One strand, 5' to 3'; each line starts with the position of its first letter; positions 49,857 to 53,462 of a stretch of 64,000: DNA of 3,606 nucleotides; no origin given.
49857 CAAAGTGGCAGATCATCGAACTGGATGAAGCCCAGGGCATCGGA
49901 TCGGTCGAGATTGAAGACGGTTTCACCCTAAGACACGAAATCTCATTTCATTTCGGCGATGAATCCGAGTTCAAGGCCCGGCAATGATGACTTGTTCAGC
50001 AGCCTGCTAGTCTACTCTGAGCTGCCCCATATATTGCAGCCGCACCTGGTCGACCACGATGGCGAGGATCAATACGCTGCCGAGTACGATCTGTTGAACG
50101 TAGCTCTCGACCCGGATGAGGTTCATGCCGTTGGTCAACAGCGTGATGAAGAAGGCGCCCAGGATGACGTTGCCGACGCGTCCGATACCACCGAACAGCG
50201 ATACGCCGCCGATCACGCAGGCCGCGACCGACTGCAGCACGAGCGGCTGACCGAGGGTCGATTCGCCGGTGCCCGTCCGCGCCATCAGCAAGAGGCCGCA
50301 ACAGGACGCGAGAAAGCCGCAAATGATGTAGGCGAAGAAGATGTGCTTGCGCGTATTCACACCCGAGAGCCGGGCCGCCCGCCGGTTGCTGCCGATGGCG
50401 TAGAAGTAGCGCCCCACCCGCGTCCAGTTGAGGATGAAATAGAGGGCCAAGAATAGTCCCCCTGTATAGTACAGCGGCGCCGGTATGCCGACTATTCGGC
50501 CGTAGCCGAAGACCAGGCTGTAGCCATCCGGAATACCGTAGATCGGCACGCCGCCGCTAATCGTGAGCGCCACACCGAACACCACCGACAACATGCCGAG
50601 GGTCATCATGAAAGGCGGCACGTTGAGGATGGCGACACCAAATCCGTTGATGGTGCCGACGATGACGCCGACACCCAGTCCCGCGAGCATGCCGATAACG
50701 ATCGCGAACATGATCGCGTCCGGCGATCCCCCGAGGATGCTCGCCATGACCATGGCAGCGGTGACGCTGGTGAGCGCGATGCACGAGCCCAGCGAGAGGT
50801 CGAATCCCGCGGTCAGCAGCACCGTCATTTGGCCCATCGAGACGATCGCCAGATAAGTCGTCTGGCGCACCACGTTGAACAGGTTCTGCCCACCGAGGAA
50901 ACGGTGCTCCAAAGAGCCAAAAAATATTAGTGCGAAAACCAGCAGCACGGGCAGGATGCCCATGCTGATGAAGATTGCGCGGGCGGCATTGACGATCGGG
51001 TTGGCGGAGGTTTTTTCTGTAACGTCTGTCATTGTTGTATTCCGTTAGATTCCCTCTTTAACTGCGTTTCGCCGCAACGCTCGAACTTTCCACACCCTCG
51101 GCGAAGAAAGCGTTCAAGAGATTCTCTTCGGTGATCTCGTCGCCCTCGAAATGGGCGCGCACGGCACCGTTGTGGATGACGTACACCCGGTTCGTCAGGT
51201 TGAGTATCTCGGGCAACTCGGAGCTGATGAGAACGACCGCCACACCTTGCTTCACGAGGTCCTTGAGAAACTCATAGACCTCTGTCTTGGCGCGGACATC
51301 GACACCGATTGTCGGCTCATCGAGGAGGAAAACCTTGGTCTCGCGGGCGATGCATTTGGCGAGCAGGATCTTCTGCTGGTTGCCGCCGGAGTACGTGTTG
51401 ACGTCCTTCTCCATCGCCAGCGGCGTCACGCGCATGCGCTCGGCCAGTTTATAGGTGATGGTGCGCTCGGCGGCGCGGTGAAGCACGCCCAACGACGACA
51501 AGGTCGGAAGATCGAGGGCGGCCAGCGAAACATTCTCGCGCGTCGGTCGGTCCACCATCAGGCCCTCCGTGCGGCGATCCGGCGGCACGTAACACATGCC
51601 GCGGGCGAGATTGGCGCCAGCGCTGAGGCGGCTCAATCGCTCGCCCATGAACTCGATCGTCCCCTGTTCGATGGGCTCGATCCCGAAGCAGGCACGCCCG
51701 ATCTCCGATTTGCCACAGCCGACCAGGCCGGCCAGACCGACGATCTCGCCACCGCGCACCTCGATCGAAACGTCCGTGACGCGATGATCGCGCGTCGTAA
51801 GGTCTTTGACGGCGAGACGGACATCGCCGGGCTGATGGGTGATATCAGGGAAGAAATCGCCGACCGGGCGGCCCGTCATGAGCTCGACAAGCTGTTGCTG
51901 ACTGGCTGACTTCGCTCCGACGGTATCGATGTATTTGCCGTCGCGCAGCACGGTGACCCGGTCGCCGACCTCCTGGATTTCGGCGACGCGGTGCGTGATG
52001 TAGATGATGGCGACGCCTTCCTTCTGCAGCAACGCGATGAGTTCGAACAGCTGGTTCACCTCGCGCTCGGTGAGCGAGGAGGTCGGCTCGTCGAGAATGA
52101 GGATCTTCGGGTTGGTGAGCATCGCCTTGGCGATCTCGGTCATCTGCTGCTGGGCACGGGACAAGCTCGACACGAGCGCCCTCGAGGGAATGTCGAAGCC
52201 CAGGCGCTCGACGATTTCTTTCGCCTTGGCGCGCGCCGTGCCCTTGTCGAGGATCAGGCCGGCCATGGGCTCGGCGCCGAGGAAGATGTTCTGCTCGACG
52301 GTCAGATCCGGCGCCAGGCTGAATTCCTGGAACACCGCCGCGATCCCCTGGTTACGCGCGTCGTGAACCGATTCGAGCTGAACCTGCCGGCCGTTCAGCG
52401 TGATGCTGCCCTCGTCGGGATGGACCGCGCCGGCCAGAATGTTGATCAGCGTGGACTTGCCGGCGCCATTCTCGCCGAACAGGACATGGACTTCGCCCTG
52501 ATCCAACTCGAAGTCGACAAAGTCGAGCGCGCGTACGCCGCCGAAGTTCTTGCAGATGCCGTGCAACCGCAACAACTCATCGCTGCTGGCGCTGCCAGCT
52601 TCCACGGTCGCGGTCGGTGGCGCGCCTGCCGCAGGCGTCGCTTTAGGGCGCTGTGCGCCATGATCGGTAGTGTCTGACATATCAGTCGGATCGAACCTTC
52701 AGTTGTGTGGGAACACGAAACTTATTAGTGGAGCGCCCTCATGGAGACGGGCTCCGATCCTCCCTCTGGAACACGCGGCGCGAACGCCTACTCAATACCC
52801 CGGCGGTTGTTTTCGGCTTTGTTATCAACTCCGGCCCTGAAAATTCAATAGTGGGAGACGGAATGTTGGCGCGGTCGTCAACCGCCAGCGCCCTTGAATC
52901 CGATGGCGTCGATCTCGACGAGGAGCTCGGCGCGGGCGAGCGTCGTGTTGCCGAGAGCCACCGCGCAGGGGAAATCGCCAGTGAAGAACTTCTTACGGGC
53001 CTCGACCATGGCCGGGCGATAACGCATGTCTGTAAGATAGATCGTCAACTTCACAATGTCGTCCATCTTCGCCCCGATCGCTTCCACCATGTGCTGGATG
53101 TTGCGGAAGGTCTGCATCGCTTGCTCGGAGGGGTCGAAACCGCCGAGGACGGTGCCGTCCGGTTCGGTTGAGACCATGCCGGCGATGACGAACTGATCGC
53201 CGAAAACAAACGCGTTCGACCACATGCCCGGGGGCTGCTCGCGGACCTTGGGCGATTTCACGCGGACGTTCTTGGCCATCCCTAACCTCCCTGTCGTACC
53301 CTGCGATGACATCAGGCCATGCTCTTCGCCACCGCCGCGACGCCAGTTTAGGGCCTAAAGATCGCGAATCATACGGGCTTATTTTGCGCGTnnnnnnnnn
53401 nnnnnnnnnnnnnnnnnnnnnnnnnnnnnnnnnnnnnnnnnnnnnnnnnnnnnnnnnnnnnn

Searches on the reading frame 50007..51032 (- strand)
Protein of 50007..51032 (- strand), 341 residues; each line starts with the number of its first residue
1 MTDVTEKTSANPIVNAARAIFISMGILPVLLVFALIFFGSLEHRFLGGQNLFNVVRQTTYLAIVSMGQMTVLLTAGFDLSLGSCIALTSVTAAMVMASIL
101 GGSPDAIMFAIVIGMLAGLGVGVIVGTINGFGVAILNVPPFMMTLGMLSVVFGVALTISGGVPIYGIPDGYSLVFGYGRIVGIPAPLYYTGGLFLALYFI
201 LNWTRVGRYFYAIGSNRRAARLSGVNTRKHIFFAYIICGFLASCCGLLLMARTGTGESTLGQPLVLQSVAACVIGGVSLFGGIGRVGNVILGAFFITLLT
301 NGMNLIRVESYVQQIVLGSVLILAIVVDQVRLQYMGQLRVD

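Call 41: search_protein_families(library=pfam, proteins=[window:50007-51032:-], max_evalue=0.00001)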
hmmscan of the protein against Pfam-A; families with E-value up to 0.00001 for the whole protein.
window:50007-51032:- (341 aa): 1 family
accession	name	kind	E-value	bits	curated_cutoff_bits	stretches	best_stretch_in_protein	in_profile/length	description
PF02653.21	BPD_transp_2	-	3.8e-28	98.8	26.8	1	50-324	1-268/269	Branched-chain amino acid transport system / permease component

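Call 66: search_protein_families(library=ncbifam, proteins=[window:50007-51032:-], max_evalue=1e-10)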
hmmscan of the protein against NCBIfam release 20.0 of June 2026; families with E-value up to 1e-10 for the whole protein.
window:50007-51032:- (341 aa): 9 families
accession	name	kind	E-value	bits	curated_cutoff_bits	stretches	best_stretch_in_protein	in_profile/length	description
NF007067.0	PRK09512.1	equivalog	9.6e-57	192.6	398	1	29-329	25-318/321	ribose ABC transporter permease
NF007252.0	PRK09699.1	equivalog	3.9e-53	180.9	396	1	26-330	28-323/326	D-allose ABC transporter permease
NF040906.3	GguB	equivalog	1.7e-51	175.6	450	2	180-328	221-369/375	multiple monosaccharide ABC transporter permease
NF007014.0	PRK09478.1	equivalog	5.8e-51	173.8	386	1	23-331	15-331/336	galactose/methyl galactoside ABC transporter permease MglC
NF008441.0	PRK11285.1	equivalog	9.1e-50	169.6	378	1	27-332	30-327/333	L-arabinose ABC transporter permease AraH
NF011961.0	PRK15432.1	equivalog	4.8e-37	128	388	1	27-333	15-308/344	autoinducer 2 ABC transporter permease LsrC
NF041862.1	YtfT_transport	equivalog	7.5e-28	97.6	535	1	50-332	55-328/339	galactofuranose ABC transporter, ATP-binding protein YtfT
NF011612.1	PRK15038.1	equivalog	1.4e-27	96.7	500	1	27-333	8-310/322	autoinducer 2 ABC transporter permease LsrD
NF008630.0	PRK11618.1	equivalog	2.9e-24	85.9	363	1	30-330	13-311/331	galactofuranose ABC transporter, permease protein YjfF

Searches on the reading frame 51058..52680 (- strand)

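Call 66: search_protein_families(library=ncbifam, proteins=[window:51058-52680:-], max_evalue=1e-10)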
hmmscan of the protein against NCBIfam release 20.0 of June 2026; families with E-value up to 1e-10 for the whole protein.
window:51058-52680:- (540 aa): 186 families (the best 25 are shown)
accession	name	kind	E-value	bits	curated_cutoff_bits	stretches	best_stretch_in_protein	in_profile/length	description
NF008442.0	PRK11288.1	equivalog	4.2e-142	474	689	1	33-525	4-495/504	L-arabinose ABC transporter ATP-binding protein AraG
NF010069.0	PRK13549.1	equivalog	2.2e-140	468.5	699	1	34-528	3-504/513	xylose ABC transporter ATP-binding protein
NF008030.0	PRK10762.1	equivalog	3.9e-129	431.6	745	1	34-525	2-491/501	ribose ABC transporter ATP-binding protein RbsA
NF040905.2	GguA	equivalog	6e-128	427.3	810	1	36-523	1-498/500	multiple monosaccharide ABC transporter ATP-binding protein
NF007253.0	PRK09700.1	equivalog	1.6e-127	426.2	772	1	35-524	4-505/510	D-allose ABC transporter ATP-binding protein AlsA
NF008215.0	PRK10982.1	equivalog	8.4e-125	417.2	828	1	30-523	7-500/506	galactose/methyl galactoside ABC transporter ATP-binding protein MglA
NF041861.1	YtfR_transport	equivalog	1.9e-123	412.5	850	1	36-525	1-490/492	galactofuranose ABC transporter, ATP-binding protein YtfR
TIGR02633.1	xylG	equivalog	1.5e-121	406.3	723.65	1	36-524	1-498/500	D-xylose ABC transporter ATP-binding protein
NF011967.0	PRK15439.1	equivalog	6.4e-115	384.5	586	1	32-529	7-503/510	autoinducer 2 ABC transporter ATP-binding protein LsrA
NF047930.1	ABC_ATP_B6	equivalog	2.8e-109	366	670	1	36-519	2-502/510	putative B6 ABC transporter ATP-binding protein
TIGR01188.1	drrA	subfamily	8.4e-66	222.3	312.45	2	44-253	1-205/302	daunorubicin resistance ABC transporter, ATP-binding protein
TIGR03864.1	PQQ_ABC_ATP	hypoth_equivalog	3e-61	206.9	302.25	2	37-257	2-216/236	ABC transporter, ATP-binding subunit, PQQ-dependent alcohol dehydrogenase system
TIGR03410.1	urea_trans_UrtE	equivalog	2.4e-58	197.3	285.8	2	38-268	2-228/230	urea ABC transporter ATP-binding subunit UrtE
TIGR04406.1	LPS_export_lptB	equivalog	6.3e-58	195.9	240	2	37-257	2-220/239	LPS export ABC transporter ATP-binding protein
TIGR03265.1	PhnT2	equivalog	2.9e-57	194.5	457.7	1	35-254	3-216/353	putative 2-aminoethylphosphonate ABC transporter ATP-binding protein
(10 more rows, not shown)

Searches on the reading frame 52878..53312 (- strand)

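Call 41: search_protein_families(library=pfam, proteins=[window:52878-53312:-], max_evalue=0.00001)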
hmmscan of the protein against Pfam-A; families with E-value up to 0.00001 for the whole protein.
window:52878-53312:- (144 aa): 1 family
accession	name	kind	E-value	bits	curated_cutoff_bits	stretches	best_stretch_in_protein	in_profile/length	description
PF01042.26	Ribonuc_L-PSP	-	8.6e-20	71.4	27.3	1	27-137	7-118/121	Endoribonuclease L-PSP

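Call 66: search_protein_families(library=ncbifam, proteins=[window:52878-53312:-], max_evalue=1e-10)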
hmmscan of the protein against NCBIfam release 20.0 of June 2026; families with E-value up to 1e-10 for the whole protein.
window:52878-53312:- (144 aa): 1 family
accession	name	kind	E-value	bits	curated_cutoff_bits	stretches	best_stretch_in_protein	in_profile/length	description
TIGR00004.1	TIGR00004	subfamily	6.5e-16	58.7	106.25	1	29-138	14-123/125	Rid family detoxifying hydrolase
